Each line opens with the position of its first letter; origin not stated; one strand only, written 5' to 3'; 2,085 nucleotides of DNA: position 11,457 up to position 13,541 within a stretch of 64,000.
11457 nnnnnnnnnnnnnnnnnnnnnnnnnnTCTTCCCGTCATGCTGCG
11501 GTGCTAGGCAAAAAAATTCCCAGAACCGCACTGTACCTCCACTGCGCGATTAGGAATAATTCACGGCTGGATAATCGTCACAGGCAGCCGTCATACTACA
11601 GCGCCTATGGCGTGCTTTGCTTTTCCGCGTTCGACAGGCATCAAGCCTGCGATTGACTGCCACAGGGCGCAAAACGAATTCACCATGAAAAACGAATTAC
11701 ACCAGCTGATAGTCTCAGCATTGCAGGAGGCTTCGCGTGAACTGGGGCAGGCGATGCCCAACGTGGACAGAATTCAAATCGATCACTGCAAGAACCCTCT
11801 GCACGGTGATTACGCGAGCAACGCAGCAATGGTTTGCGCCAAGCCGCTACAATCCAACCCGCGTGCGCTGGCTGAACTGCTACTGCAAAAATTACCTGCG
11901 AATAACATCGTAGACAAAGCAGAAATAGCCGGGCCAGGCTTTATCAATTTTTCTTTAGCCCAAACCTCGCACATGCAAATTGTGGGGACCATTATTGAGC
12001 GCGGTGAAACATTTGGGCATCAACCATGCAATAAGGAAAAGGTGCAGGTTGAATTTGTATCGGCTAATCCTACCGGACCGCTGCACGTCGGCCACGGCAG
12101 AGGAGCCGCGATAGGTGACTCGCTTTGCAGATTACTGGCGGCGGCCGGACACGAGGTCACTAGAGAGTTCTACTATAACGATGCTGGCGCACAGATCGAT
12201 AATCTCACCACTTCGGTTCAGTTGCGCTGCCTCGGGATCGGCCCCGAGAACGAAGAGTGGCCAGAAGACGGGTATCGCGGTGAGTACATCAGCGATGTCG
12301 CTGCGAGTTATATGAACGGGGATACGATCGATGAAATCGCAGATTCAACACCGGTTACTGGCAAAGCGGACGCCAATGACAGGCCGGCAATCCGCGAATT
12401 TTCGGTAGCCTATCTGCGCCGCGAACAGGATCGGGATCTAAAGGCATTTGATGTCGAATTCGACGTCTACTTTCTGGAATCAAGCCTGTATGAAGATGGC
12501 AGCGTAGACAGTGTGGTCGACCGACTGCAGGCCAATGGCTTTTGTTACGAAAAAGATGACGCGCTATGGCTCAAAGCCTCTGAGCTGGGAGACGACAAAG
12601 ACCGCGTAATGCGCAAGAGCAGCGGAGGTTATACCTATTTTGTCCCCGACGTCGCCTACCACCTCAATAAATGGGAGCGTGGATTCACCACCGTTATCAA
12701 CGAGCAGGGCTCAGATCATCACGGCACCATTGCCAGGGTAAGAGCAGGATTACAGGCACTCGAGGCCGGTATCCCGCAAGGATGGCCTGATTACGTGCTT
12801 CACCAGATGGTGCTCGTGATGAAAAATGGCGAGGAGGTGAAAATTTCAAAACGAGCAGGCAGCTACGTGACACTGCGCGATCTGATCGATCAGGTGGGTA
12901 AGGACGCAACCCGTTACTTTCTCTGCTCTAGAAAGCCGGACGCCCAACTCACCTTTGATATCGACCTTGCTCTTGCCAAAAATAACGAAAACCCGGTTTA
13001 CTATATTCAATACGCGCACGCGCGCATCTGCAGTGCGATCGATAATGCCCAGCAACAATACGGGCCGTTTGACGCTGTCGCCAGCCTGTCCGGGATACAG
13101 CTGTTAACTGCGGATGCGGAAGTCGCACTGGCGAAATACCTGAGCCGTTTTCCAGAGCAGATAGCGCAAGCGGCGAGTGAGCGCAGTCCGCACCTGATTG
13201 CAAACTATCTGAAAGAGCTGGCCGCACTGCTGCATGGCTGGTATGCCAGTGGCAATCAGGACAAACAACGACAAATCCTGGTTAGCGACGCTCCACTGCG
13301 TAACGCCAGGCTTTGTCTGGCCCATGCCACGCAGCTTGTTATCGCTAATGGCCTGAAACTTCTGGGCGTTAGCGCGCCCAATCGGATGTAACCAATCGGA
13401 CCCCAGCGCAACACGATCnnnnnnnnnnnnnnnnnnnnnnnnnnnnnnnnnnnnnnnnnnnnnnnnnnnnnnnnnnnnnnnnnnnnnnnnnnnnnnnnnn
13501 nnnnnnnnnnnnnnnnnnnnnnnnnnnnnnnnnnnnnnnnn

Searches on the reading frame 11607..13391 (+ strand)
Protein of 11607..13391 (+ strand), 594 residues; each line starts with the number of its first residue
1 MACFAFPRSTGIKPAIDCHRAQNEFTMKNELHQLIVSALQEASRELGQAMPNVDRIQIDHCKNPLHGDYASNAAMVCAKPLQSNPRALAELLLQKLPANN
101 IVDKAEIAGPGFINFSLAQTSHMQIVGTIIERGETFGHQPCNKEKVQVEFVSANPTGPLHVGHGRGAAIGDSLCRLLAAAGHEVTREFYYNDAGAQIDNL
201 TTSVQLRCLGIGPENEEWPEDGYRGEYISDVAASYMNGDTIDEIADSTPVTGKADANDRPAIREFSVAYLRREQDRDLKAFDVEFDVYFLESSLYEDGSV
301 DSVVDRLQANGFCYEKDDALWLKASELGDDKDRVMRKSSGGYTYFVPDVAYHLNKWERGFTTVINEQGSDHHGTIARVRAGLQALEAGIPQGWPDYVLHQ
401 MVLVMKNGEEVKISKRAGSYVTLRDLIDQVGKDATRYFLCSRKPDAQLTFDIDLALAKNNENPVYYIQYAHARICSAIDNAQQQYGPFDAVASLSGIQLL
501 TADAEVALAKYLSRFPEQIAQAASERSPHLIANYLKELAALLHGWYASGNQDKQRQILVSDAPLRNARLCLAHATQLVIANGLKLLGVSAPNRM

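Call 36: search_protein_families(library=pfam, proteins=[window:11607-13391:+])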
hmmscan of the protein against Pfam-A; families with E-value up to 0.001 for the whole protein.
window:11607-13391:+ (594 aa): 7 families
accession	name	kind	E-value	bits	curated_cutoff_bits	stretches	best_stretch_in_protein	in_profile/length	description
PF05746.21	DALR_1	-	8.8e-30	103.6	22.3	1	467-594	1-117/117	DALR anticodon binding domain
PF00750.26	tRNA-synt_1d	-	4e-24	85.7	23.3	1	130-436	6-304/349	tRNA synthetases class I (R), catalytic domain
PF03485.21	Arg_tRNA_synt_N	-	4e-23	82.3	21.5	1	30-117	2-85/85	Arginyl tRNA synthetase N terminal domain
PF09334.17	tRNA-synt_1g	-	1.8e-07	30.8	20.1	0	408-461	323-377/391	tRNA synthetases class I (M)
PF00133.28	tRNA-synt_1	-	8.7e-06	25.2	22.7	0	153-198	32-77/414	tRNA synthetases class I (I, L, M and V)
PF01921.24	tRNA-synt_1f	-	6.5e-05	22.4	27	0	394-459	267-328/360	tRNA synthetases class I (K)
PF01406.26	tRNA-synt_1e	-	8.9e-05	22.4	27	0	390-451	234-292/301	tRNA synthetases class I (C) catalytic domain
